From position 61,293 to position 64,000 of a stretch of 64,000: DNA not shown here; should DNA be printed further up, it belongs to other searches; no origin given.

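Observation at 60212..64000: MrfA/MrfB-like helicase-exonuclease pair under a perfect GTTC-N7-GTTC inverted-repeat operator, divergent from a lexA-like gene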

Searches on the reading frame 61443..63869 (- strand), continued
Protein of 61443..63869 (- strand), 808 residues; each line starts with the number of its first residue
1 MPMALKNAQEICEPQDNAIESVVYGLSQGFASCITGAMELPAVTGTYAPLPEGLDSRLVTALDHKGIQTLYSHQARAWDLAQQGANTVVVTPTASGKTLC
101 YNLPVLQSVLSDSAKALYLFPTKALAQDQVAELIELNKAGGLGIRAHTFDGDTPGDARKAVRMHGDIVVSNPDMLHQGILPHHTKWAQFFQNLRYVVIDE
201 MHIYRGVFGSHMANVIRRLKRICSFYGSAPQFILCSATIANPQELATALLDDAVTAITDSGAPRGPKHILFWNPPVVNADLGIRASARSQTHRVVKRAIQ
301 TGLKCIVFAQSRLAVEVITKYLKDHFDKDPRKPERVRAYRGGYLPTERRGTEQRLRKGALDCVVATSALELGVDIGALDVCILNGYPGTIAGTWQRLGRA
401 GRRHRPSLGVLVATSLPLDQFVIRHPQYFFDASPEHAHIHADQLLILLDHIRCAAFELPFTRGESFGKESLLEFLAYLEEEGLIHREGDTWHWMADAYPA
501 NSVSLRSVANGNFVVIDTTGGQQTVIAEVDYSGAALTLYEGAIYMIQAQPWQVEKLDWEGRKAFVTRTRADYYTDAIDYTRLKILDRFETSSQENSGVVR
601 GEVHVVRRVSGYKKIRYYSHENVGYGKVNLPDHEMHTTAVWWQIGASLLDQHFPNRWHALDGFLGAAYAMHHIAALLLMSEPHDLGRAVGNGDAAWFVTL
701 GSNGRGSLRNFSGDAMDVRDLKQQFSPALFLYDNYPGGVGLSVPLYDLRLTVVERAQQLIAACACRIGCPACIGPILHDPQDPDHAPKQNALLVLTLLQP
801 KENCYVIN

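Call 44: find_encoding_contigs(protein=P0232, flank=5000, max_places=2)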
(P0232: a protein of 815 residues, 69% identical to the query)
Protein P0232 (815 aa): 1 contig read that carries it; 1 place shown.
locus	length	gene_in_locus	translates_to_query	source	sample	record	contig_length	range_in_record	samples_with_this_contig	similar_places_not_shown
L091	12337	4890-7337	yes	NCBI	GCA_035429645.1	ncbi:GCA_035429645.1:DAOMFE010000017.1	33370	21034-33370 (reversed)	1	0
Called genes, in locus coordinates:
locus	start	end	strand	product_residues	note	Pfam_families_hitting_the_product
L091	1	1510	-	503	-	PF27156:RP005_N, PF14691:Fer4_20 (faint)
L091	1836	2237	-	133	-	PF01850:PIN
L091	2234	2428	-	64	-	PF09957:VapB_antitoxin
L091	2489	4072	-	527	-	PF04349:MdoG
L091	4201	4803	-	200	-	PF01726:LexA_DNA_bind, PF00717:Peptidase_S24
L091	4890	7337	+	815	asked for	PF04851:ResIII (weak), PF00270:DEAD, PF00271:Helicase_C, PF22982:WHD_HRQ1, PF09369:MZB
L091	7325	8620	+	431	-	PF13482:RNase_H_2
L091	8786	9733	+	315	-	PF10364:NKWYS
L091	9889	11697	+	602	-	PF00664:ABC_membrane, PF00005:ABC_tran, PF02463:SMC_N (weak)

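Call 45: find_encoding_contigs(protein=P0237, flank=5000, max_places=2)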
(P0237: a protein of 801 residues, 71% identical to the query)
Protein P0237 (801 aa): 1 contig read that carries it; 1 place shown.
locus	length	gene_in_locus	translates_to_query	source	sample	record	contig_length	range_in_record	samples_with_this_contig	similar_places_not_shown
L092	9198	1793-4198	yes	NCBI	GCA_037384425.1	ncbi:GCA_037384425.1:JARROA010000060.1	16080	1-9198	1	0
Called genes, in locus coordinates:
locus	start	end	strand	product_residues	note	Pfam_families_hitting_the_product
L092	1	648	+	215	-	PF01116:F_bP_aldolase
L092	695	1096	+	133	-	PF07876:Dabb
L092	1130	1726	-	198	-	PF01726:LexA_DNA_bind, PF12840:HTH_20 (faint), PF00717:Peptidase_S24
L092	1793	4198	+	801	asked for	PF00270:DEAD, PF04851:ResIII, PF00271:Helicase_C, PF22982:WHD_HRQ1, PF09369:MZB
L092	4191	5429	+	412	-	PF13482:RNase_H_2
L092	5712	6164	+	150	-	-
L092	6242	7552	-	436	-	-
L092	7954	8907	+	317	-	PF04055:Radical_SAM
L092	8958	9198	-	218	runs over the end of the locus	PF02254:TrkA_N, PF02080:TrkA_C (weak)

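Call 54: find_encoding_contigs(protein=P0174, flank=4000, max_places=1)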
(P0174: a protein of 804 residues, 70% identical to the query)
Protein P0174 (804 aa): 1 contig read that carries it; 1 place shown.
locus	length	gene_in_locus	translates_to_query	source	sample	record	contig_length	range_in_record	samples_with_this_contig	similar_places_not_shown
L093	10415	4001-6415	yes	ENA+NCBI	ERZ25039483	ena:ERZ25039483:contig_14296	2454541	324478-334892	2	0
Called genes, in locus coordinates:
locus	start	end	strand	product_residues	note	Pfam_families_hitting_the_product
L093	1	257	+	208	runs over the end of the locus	PF00156:Pribosyltran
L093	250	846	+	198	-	PF01738:DLH (weak)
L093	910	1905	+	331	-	PF13793:Pribosyltran_N, PF00156:Pribosyltran, PF14572:Pribosyl_synth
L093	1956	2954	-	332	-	-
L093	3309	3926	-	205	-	PF01726:LexA_DNA_bind, PF00717:Peptidase_S24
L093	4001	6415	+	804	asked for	PF00270:DEAD, PF04851:ResIII (weak), PF00271:Helicase_C, PF22982:WHD_HRQ1, PF09369:MZB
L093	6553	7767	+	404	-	PF13482:RNase_H_2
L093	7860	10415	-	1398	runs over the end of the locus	PF01339:CheB_methylest, PF03705:CheR_N, PF01739:CheR, PF13596:PAS_10, PF08448:PAS_4, PF08448:PAS_4, PF00512:HisKA, PF02518:HATPase_c, +3 more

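Call 55: find_encoding_contigs(protein=P0155, flank=4000, max_places=1)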
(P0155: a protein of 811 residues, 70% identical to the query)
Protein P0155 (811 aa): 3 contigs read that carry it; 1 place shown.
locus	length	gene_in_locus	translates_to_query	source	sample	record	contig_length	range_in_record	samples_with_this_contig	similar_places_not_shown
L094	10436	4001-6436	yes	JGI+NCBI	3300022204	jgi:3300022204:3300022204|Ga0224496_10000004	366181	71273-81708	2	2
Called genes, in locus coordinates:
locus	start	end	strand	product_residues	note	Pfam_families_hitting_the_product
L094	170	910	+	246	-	PF07556:DUF1538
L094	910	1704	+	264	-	PF07556:DUF1538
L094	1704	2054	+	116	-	PF00543:P-II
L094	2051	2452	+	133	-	PF00571:CBS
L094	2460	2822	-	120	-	-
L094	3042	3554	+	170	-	-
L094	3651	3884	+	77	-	-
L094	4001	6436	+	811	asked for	PF00270:DEAD, PF04851:ResIII (weak), PF00271:Helicase_C, PF22982:WHD_HRQ1, PF09369:MZB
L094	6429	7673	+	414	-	PF13482:RNase_H_2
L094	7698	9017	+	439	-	PF00027:cNMP_binding, PF07228:SpoIIE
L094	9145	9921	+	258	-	PF14340:DUF4395, PF00581:Rhodanese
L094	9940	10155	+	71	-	-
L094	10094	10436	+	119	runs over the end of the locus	PF20098:DUF6488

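Call 56: find_encoding_contigs(protein=P0231, flank=4000, max_places=1)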
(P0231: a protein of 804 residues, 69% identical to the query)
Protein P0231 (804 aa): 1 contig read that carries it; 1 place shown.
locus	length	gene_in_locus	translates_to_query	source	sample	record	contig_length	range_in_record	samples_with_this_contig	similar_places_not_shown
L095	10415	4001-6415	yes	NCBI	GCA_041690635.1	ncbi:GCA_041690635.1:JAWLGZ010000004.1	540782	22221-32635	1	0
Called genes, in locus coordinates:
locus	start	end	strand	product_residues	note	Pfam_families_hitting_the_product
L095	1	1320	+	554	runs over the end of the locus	PF02203:TarH, PF12729:4HB_MCP_1, PF00015:MCPsignal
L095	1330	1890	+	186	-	PF01584:CheW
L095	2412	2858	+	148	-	PF13411:MerR_1, PF09278:MerR-DNA-bind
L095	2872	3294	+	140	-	-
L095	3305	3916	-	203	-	PF01726:LexA_DNA_bind, PF00717:Peptidase_S24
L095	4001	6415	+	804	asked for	PF00270:DEAD, PF04851:ResIII (weak), PF00271:Helicase_C, PF22982:WHD_HRQ1, PF09369:MZB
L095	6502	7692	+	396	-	PF13482:RNase_H_2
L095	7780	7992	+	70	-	-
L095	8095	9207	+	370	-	PF00682:HMGL-like, PF22617:HCS_D2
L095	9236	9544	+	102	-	PF03206:NifW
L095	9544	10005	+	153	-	PF04319:NifZ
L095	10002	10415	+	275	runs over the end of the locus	PF13145:Rotamase_2, PF13616:Rotamase_3, PF00639:Rotamase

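Call 57: find_encoding_contigs(protein=P0171, flank=4000, max_places=1)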
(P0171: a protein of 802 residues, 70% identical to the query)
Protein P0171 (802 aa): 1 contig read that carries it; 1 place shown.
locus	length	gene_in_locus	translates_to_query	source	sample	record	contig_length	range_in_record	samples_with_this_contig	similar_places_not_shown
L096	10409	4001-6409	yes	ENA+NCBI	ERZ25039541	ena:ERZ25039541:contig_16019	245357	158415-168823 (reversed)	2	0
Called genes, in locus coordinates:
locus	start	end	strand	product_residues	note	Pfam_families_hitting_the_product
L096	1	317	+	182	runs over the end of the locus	PF01986:DUF123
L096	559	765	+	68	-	-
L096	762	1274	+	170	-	PF09351:DUF1993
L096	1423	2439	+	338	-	PF08240:ADH_N, PF00107:ADH_zinc_N, PF13602:ADH_zinc_N_2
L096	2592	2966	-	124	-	-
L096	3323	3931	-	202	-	PF01726:LexA_DNA_bind, PF12840:HTH_20 (weak), PF00717:Peptidase_S24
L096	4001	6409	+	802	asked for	PF00270:DEAD, PF04851:ResIII (faint), PF00271:Helicase_C, PF22982:WHD_HRQ1, PF09369:MZB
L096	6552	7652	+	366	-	PF13482:RNase_H_2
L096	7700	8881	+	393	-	PF00817:IMS, PF11799:IMS_C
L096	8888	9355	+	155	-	PF00583:Acetyltransf_1, PF13673:Acetyltransf_10, PF13508:Acetyltransf_7, PF08445:FR47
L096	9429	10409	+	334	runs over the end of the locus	-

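Call 68: search_protein_families(library=pfam, proteins=[L001:7302-7631:+, L001:7745-8044:+], max_evalue=10)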
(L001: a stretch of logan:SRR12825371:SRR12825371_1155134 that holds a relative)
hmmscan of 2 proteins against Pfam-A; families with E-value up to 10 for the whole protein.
L001:7302-7631:+ (109 aa): 1 family
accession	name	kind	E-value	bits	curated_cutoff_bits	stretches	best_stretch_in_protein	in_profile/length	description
PF04993.18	TfoX_N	-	6.4e-16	58.7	30.1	1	14-102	2-90/91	TfoX N-terminal domain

L001:7745-8044:+ (99 aa): 1 family
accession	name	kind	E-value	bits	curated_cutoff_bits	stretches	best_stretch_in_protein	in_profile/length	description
PF04030.19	ALO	-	0.12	12.5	23.1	1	9-72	166-229/258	D-arabinono-1,4-lactone oxidase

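Call 83: search_dna_similar(query=window:61443-63869:-, collection=plasmids, mode=protein, max_rows=12, max_evalue=1e-50)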
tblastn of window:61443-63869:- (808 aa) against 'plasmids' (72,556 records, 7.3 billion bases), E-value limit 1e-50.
Records with a match: 52; places in all: 53; records where one place covers at least 80% of the query: 36.
Best place of each record, by identity: <60% 52.
By first word of the organism name: Halobacterium 9; Haloarcula 3; Haladaptatus 3; Halorussus 2; Natribaculum 2; Halorarius 2; Halorubrum 2; Natronorubrum 2; Tolypothrix 2; Brevibacillus 1; and 24 more.
By predicted mobility (MOB-suite, as given by PLSDB): non-mobilizable 46; conjugative 6.
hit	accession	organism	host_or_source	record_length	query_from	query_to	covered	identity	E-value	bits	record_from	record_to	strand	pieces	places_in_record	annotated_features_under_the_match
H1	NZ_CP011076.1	Brevibacillus laterosporus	Oryza sativa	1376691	40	782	92%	45.8%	0e+0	677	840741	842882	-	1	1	none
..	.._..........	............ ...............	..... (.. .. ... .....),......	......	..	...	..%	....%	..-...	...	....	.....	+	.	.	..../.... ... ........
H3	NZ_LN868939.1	Nocardia farcinica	not known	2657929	34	773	92%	33.5%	3e-104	360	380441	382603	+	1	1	none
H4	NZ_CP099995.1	Halorussus salilacus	cell culture,Substrate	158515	38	772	91%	31.5%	6e-87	310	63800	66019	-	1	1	DEAD/DEAH box helicase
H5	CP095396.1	Natribaculum longum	cell culture,saline soil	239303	38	772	91%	31.5%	1e-86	309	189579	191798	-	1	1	record has no annotation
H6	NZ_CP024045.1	Natrarchaeobaculum sulfurireducens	Kulunda Steppe hypersaline lake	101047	38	772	91%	31.5%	6e-84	300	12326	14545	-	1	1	DEAD/DEAH box helicase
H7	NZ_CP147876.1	Haloplanus sp. GX21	cell culture,marine solar saltern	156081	38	772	91%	31.4%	2e-87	311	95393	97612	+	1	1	DEAD/DEAH box helicase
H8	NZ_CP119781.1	Haloarcula litorea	cell culture,sediment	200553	38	772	91%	31.4%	6e-87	310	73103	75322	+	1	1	DEAD/DEAH box helicase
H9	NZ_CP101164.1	Halorarius halobius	cell culture,salt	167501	38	772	91%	31.1%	5e-84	301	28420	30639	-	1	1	DEAD/DEAH box helicase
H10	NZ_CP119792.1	Haladaptatus sp. QDMS2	cell culture,sediment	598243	34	773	92%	30.9%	3e-81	293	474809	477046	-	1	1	DEAD/DEAH box helicase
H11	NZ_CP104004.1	Salinirubellus salinus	cell cuture,Zhoushan marine solar ...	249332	38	772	91%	31.1%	1e-86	309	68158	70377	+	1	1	DEAD/DEAH box helicase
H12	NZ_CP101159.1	Natronosalvus amylolyticus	cell culture,sediment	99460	38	772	91%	31.0%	8e-83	297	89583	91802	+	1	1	DEAD/DEAH box helicase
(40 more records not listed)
